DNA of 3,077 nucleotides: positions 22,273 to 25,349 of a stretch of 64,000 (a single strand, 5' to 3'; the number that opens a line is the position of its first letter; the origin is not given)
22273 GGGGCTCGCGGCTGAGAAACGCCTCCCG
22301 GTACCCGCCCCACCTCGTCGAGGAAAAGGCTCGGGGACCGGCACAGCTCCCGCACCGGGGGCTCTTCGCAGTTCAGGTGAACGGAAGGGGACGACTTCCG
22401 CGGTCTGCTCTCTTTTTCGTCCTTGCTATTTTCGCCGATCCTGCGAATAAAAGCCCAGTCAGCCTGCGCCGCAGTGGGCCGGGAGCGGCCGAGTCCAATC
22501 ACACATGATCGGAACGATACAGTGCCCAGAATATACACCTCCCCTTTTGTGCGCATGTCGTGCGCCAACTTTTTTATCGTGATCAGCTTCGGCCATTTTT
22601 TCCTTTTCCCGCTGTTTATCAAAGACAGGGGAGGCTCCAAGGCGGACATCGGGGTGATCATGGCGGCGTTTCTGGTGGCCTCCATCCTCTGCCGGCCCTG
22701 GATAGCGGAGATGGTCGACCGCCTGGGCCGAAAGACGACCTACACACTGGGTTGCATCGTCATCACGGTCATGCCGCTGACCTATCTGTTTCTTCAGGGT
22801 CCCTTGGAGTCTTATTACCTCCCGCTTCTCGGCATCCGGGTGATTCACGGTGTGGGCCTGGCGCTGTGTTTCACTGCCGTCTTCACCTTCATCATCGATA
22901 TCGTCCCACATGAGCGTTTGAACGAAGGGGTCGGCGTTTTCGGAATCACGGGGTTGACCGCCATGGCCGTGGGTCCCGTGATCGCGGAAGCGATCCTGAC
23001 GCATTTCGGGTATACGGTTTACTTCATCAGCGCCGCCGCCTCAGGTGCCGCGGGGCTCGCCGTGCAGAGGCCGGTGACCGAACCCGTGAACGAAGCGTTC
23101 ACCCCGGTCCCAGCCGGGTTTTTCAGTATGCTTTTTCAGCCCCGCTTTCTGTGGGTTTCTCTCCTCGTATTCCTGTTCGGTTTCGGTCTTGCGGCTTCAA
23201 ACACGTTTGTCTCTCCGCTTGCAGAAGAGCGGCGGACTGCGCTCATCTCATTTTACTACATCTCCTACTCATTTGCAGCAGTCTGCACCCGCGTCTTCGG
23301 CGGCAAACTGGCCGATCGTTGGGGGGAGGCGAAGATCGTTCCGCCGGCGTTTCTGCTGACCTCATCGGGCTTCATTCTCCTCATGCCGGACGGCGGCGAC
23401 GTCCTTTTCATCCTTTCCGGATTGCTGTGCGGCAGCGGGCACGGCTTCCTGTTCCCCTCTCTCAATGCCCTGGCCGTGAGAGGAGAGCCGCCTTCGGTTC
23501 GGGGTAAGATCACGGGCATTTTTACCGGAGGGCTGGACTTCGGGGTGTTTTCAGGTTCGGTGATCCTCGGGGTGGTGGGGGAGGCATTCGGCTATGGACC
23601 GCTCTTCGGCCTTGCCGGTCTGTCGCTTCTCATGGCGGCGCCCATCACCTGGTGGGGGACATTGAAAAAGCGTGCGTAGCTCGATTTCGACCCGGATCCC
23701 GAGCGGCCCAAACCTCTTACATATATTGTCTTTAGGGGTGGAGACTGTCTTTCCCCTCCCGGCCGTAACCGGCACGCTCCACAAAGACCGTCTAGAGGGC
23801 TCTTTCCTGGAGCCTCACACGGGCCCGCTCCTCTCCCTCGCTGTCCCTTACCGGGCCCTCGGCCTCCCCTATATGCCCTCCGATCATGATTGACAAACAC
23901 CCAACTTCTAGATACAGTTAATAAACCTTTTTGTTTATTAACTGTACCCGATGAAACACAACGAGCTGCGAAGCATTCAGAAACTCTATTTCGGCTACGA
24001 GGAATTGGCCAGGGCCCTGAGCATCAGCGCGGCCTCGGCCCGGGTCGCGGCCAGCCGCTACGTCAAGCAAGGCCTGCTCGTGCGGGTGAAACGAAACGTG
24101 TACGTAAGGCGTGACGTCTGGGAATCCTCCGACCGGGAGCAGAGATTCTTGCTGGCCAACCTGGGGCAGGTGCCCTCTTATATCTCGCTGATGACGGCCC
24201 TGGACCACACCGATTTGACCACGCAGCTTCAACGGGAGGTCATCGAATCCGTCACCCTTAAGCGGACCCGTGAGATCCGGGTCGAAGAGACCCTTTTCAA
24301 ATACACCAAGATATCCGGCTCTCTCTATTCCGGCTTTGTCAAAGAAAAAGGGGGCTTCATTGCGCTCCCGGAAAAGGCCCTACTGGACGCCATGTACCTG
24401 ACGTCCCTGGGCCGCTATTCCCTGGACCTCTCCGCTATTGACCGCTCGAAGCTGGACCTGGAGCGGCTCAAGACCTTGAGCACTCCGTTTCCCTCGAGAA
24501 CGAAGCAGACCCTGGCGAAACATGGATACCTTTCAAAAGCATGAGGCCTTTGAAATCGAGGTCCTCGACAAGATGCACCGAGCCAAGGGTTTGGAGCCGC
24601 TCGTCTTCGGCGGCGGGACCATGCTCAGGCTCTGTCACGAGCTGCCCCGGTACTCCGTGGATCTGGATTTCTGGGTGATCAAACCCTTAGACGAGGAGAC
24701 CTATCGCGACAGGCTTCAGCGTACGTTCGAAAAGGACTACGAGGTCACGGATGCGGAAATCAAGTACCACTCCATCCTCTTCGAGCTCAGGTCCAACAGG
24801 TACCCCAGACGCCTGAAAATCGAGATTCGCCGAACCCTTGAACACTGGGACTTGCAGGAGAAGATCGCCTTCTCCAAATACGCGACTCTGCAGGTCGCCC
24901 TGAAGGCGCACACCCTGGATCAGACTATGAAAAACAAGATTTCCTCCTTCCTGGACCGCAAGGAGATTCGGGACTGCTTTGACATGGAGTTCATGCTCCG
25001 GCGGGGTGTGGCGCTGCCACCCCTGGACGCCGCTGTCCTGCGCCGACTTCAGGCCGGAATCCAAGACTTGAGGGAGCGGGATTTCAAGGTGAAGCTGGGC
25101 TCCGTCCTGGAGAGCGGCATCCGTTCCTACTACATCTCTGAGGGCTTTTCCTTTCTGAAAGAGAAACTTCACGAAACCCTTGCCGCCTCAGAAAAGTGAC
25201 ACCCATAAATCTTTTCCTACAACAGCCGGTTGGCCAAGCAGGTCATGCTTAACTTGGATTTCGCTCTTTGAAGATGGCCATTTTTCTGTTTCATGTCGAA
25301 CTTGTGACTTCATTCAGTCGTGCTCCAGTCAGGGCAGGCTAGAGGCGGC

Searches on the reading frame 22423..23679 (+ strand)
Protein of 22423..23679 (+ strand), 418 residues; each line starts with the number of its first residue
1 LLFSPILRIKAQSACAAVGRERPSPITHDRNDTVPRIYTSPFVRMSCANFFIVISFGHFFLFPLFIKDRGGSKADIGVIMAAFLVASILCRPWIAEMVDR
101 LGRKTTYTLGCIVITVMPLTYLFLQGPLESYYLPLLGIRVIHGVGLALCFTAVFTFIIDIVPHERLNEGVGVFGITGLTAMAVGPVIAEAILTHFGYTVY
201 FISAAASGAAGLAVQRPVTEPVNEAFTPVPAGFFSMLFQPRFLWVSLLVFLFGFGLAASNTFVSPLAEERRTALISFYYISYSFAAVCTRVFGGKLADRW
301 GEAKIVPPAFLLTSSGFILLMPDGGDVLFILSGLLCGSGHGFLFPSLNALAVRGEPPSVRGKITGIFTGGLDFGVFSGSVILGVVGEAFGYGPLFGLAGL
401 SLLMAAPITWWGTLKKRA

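Call 19: search_protein_families(library=pfam, proteins=[window:22423-23679:+], max_evalue=0.0001)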
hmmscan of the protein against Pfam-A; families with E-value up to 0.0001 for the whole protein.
window:22423-23679:+ (418 aa): 3 families
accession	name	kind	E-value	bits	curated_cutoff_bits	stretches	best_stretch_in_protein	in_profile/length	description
PF07690.21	MFS_1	-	8.6e-41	140.4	33.4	2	48-269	4-231/347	Major Facilitator Superfamily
PF12832.13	MFS_1_like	-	1.7e-07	31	25.2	0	12-200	185-370/373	MFS_1 like family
PF13347.12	MFS_2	-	5.9e-06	25.5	27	1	48-204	233-387/427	MFS/sugar transport protein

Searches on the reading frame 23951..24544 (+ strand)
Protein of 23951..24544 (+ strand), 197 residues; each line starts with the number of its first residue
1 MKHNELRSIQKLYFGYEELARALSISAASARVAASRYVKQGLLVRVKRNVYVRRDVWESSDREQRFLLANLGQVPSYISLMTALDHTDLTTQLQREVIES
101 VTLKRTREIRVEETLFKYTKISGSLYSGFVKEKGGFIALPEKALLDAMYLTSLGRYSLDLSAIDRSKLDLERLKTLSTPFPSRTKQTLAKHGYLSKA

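Call 23: search_protein_families(library=pfam, proteins=[window:23951-24544:+], max_evalue=0.0001)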
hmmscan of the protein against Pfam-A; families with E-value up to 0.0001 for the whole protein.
window:23951-24544:+ (197 aa): 1 family
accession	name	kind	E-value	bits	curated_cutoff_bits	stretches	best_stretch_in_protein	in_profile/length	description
PF13338.12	AbiEi_4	-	1.4e-06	28.8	25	1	5-52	5-47/49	Transcriptional regulator, AbiEi antitoxin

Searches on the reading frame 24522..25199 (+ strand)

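Call 23: search_protein_families(library=pfam, proteins=[window:24522-25199:+], max_evalue=0.0001)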
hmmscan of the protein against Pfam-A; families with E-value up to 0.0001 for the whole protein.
window:24522-25199:+ (225 aa): 1 family
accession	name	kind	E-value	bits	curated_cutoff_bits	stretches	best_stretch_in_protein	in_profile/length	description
PF08843.17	AbiEii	-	4e-19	69.9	22.5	1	20-184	8-196/238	Nucleotidyl transferase AbiEii toxin, Type IV TA system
